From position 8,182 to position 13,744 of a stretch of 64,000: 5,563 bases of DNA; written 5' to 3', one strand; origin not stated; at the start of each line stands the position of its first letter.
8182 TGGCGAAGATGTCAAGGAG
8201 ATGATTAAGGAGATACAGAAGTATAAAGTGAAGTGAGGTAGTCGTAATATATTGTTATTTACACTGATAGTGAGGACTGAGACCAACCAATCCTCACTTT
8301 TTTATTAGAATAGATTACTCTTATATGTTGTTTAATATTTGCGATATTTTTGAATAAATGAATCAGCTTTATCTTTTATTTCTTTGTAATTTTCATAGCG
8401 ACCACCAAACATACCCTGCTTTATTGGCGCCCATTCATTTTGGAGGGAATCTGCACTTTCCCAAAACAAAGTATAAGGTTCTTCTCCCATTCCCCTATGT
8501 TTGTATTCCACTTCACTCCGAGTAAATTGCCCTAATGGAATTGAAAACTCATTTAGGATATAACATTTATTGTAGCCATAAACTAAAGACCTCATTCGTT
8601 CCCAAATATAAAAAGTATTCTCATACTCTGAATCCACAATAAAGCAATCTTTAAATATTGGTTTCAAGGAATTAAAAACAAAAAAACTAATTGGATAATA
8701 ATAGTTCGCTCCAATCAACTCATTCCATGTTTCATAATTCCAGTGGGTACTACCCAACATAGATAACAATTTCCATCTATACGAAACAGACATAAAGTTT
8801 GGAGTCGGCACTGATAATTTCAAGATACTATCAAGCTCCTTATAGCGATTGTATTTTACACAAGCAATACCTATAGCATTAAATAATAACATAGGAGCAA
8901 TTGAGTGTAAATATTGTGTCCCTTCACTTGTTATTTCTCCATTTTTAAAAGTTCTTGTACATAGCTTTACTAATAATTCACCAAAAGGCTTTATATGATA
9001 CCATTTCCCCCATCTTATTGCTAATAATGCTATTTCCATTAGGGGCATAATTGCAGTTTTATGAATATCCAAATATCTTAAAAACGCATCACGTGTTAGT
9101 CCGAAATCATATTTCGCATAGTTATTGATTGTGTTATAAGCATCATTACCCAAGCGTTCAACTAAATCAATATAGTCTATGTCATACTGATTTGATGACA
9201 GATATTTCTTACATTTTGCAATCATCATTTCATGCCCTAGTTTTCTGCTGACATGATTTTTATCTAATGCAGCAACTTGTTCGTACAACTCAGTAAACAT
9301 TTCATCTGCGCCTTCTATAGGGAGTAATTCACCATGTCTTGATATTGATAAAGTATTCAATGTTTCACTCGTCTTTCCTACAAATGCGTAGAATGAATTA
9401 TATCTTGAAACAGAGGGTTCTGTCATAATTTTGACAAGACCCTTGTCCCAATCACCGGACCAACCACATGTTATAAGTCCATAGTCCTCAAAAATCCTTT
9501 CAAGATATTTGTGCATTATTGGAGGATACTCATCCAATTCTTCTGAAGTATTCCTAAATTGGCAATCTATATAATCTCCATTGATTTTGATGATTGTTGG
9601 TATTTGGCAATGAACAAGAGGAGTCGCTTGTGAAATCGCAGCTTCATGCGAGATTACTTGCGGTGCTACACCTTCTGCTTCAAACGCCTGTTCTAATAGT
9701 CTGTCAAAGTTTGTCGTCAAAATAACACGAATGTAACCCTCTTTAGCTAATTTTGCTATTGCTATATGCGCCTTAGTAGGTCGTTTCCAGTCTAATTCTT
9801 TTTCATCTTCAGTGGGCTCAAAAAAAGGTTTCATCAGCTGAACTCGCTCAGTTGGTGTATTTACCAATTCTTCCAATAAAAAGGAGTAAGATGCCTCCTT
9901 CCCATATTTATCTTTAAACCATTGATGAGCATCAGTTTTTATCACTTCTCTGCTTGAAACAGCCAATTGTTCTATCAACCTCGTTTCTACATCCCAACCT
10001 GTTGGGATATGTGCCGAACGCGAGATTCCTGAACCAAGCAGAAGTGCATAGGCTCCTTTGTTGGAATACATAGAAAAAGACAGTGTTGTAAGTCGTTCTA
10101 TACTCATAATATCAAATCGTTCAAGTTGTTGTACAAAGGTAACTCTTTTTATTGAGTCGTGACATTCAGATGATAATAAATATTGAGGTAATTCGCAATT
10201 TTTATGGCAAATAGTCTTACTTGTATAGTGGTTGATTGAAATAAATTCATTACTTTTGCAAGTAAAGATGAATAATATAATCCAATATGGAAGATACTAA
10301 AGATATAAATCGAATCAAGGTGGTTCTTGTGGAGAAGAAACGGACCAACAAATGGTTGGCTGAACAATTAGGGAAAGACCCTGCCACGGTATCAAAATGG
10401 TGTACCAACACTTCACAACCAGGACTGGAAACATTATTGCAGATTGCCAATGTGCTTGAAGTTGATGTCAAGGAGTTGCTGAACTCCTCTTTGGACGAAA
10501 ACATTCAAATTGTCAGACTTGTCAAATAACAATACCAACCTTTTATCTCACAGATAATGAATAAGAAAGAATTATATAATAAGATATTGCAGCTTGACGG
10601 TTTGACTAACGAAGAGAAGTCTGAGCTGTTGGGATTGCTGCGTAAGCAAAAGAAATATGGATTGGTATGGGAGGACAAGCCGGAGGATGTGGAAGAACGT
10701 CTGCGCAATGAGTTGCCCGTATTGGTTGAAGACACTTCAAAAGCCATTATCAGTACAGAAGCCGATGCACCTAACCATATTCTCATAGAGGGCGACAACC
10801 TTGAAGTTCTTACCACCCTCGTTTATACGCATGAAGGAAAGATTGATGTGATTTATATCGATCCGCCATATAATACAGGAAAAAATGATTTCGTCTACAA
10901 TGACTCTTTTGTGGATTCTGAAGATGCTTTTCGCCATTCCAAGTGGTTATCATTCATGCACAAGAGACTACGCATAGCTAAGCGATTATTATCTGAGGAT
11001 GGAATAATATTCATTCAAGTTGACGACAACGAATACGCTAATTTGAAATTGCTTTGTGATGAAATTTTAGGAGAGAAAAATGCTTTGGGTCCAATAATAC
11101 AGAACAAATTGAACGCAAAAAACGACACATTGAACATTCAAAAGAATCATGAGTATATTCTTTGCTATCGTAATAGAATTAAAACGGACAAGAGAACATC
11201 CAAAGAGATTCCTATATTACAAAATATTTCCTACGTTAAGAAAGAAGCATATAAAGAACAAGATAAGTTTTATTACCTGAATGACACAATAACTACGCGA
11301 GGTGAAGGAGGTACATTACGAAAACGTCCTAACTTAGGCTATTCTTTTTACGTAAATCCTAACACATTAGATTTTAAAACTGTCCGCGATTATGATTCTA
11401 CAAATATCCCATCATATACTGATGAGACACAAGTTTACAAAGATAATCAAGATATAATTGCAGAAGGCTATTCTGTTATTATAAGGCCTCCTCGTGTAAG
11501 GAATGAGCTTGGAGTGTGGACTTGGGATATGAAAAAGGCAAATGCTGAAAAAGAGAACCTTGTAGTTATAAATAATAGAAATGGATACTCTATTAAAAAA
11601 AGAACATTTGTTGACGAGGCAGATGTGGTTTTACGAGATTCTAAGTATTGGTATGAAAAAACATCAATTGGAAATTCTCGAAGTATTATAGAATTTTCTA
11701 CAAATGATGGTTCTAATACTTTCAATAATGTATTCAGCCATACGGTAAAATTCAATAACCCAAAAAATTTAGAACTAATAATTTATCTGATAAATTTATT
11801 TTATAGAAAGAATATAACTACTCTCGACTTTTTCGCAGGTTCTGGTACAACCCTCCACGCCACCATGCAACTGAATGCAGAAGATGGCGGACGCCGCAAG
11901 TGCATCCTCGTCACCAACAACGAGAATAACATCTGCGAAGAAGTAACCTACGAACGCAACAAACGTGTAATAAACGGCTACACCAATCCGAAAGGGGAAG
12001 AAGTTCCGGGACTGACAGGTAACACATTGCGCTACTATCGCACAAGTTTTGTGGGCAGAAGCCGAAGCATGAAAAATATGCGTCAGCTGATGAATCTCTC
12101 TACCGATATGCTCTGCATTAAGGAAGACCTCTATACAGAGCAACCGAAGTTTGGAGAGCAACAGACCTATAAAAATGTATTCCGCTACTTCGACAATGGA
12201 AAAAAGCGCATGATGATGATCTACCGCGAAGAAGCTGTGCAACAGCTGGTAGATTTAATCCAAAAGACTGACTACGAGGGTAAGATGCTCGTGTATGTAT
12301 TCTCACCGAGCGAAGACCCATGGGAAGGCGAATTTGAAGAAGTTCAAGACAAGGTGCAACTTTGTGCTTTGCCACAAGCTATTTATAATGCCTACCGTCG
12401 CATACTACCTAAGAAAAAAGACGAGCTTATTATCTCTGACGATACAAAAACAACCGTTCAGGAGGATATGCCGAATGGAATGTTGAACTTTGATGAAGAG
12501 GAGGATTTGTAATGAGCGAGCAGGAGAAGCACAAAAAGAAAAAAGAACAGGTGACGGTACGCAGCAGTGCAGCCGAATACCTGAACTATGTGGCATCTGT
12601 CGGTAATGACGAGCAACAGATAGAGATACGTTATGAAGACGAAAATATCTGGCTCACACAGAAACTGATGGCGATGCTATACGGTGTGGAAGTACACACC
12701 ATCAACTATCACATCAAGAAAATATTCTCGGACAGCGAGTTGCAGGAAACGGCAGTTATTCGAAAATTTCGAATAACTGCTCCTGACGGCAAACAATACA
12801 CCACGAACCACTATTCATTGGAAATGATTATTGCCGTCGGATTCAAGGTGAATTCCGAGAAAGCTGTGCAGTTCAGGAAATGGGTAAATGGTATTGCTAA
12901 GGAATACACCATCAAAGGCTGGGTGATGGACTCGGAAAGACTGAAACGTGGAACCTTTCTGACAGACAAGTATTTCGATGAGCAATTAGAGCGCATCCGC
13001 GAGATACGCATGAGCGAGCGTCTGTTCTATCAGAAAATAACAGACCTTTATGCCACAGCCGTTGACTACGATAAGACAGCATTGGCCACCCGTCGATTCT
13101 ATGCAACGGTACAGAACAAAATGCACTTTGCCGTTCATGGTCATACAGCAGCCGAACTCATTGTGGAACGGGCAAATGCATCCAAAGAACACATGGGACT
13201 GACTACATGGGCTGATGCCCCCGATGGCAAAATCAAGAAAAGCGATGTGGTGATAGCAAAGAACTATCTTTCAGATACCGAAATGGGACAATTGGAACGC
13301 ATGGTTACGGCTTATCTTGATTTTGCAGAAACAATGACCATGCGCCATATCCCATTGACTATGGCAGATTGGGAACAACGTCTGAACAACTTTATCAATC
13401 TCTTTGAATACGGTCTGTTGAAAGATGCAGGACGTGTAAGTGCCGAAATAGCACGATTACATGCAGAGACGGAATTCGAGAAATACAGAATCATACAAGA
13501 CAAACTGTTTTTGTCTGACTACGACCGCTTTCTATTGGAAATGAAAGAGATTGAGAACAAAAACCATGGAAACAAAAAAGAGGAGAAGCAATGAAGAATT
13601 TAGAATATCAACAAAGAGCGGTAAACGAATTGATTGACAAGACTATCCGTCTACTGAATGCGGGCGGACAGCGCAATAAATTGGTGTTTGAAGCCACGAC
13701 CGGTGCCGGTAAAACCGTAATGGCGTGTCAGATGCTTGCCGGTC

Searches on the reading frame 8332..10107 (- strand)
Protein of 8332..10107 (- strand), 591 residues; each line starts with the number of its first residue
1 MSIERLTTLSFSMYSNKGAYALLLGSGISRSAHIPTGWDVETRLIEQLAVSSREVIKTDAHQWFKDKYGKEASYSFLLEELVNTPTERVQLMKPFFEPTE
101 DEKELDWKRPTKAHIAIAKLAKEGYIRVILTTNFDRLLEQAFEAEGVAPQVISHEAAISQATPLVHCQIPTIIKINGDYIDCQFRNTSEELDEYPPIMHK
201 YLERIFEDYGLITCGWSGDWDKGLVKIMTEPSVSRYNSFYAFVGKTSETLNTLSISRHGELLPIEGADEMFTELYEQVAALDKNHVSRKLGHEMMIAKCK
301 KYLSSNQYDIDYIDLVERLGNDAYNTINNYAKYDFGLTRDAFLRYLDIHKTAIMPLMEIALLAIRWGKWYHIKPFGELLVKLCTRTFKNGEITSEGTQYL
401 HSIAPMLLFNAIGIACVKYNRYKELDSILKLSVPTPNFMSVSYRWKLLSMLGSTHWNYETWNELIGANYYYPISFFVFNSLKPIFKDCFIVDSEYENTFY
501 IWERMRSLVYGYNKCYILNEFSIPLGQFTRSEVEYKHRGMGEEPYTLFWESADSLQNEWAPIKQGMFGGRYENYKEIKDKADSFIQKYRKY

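Call 37: search_protein_families(library=padloc, proteins=[window:8332-10107:-], max_evalue=0.001)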
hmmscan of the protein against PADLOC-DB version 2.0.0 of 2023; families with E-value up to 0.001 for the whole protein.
window:8332-10107:- (591 aa): 10 families
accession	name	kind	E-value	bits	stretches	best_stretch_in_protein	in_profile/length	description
PDLC05061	PDC-S65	-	8.1e-184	611.2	1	2-589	15-590/592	-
PDLC05060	PDC-S65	-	4.3e-90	301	1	77-510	1-428/503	-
PDLC02419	Aga_SIR2-PNTD1-PNTD2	-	9.8e-23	78.7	1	18-224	6-218/558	Class I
PDLC02420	Aga_SIR2-PNTD1-PNTD2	-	2.5e-20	70.3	1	10-239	12-242/1010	Class I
PDLC02401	Aga_SIR2-PNTD1-PNTD2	-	3.8e-18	63.6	1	72-228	48-195/524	Class I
PDLC02384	pAgo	-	3.2e-15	53.4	1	47-230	61-238/1030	-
PDLC02402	Aga_SIR2-PNTD1-PNTD2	-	4.3e-10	36.3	1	60-320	68-333/876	Class I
PDLC04087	SIR2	-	8.5e-05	19.6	0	20-149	19-155/343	-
PDLC04082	SIR2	-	8.8e-05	19.6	0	118-156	120-158/345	-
PDLC00407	ThsA1|ThsA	-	0.00055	16.7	0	109-163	90-140/478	STALD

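Call 38: search_protein_families(library=pfam, proteins=[window:8332-10107:-], max_evalue=0.001)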
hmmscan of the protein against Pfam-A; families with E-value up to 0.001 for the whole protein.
window:8332-10107:- (591 aa): 1 family
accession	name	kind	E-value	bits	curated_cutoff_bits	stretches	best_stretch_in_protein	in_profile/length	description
PF13289.12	SIR2_2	-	1.1e-07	32.4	24.5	1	128-218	2-93/141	SIR2-like domain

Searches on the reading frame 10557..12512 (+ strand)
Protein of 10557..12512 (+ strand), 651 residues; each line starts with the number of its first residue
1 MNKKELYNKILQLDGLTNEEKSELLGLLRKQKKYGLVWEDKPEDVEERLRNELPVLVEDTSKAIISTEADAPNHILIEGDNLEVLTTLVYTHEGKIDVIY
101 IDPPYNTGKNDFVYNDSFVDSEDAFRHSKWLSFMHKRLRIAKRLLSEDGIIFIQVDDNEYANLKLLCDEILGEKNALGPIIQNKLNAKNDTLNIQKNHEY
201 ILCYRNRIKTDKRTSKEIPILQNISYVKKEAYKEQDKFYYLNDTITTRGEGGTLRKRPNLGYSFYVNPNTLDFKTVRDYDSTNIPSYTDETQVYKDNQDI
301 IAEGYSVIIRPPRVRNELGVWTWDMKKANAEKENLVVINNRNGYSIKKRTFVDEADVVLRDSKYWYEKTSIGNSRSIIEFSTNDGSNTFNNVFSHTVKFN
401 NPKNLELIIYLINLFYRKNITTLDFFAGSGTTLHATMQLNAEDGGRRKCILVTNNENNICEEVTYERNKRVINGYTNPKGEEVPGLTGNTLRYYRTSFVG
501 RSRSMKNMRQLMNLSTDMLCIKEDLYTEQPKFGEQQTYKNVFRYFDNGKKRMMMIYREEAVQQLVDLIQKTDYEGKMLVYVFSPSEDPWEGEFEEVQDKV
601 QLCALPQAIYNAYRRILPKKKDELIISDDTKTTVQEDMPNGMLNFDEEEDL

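Call 37: search_protein_families(library=padloc, proteins=[window:10557-12512:+], max_evalue=0.001)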
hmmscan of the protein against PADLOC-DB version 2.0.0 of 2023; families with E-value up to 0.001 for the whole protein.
window:10557-12512:+ (651 aa): 29 families (the best 25 are shown)
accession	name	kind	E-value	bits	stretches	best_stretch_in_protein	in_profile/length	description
PDLC03642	MTase_III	-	1.9e-91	305.3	2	30-247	40-252/528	Type III methyltransferase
PDLC03634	MTase_III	-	2e-81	272.7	2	126-466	169-456/621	Type III methyltransferase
PDLC03641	MTase_III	-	3.4e-75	251.9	2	125-476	179-468/657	Type III methyltransferase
PDLC03644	MTase_III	-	4.3e-67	225.1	1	51-496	17-421/542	Type III methyltransferase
PDLC03639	MTase_III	-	6.1e-56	188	2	11-207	25-222/639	Type III methyltransferase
PDLC03640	MTase_III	-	5.9e-53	178.2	2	57-206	25-199/654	Type III methyltransferase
PDLC03637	MTase_III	-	2.1e-51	173.2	2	4-208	55-265/513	Type III methyltransferase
PDLC03645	MTase_III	-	4.2e-46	155.3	2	64-201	130-268/709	Type III methyltransferase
PDLC03635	MTase_III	-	7.4e-45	151.8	1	71-474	216-578/708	Type III methyltransferase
PDLC03636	MTase_III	-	1.6e-41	140.8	1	32-474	5-411/575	Type III methyltransferase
PDLC03646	MTase_III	-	5.4e-36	121.8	1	72-474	470-842/1057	Type III methyltransferase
PDLC03278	MTase_II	-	6.4e-29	99.5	2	83-206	8-121/390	Type II methyltransferase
PDLC03638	MTase_III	-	1.1e-28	98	1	73-213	380-517/816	Type III methyltransferase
PDLC03354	MTase_II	-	2.7e-27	93.9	2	73-206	55-206/425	Type II methyltransferase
PDLC03643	MTase_III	-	2.2e-21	74.6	2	134-212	1-80/465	Type III methyltransferase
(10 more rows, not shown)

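Call 38: search_protein_families(library=pfam, proteins=[window:10557-12512:+], max_evalue=0.001)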
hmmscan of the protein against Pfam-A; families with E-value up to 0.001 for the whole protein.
window:10557-12512:+ (651 aa): 2 families
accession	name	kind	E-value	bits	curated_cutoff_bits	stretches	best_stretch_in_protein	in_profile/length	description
PF01555.25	N6_N4_Mtase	-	4e-34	118.9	26.7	1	96-442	1-205/221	DNA methylase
PF03602.21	Cons_hypoth95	-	0.00088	19.4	24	0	75-110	94-128/182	Conserved hypothetical protein 95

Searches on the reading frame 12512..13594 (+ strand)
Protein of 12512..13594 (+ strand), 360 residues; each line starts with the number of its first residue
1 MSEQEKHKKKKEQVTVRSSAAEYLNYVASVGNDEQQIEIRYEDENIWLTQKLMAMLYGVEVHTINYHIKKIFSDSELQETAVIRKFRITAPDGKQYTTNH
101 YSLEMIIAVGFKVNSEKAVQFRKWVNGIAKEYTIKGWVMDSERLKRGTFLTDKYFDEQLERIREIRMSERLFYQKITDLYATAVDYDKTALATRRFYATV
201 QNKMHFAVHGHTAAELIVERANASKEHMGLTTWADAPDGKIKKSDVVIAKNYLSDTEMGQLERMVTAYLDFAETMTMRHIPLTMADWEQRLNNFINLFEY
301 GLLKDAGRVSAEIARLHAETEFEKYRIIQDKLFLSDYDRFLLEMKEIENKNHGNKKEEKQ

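Call 37: search_protein_families(library=padloc, proteins=[window:12512-13594:+], max_evalue=0.001)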
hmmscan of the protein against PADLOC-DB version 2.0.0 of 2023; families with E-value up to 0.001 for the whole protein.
window:12512-13594:+ (360 aa): 39 families (the best 25 are shown)
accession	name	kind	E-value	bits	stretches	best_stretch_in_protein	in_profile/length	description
PDLC04851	PDC-S05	-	2.9e-143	475.1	1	16-349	5-339/342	-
PDLC04868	PDC-S05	-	8e-138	457.1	1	21-346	6-331/335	-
PDLC04871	PDC-S05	-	3.8e-126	419.7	1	12-348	122-460/468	-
PDLC04853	PDC-S05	-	5.4e-121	401.8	1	31-350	14-331/336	-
PDLC04852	PDC-S05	-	6e-111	368.7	1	17-355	7-343/346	-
PDLC04843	PDC-S05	-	2.3e-101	337.3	1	33-352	16-327/330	-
PDLC04870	PDC-S05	-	2.7e-93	309.3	1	16-223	4-209/214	-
PDLC04864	PDC-S05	-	3.5e-93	309.9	1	78-353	2-275/277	-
PDLC04876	PDC-S05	-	1.8e-61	204.9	1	19-183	6-171/174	-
PDLC04860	PDC-S05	-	6.4e-43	144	2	8-107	4-101/141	-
PDLC04858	PDC-S05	-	1.2e-41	139.7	1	32-149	14-131/138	-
PDLC04854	PDC-S05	-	1e-38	131.1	1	32-196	13-176/212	-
PDLC04965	PDC-S23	-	5.7e-38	129.1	1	32-190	14-171/327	-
PDLC04872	PDC-S05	-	6.1e-37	124.8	1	32-151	14-136/152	-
PDLC04963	PDC-S23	-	2.9e-36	123.5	1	33-163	10-132/312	-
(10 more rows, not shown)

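Call 38: search_protein_families(library=pfam, proteins=[window:12512-13594:+], max_evalue=0.001)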
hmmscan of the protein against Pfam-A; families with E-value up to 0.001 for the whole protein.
window:12512-13594:+ (360 aa): 1 family
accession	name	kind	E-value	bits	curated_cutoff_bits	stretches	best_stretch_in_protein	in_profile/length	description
PF13310.11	Virulence_RhuM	-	1.6e-104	349.1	33.7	1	81-330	1-248/252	Virulence protein RhuM family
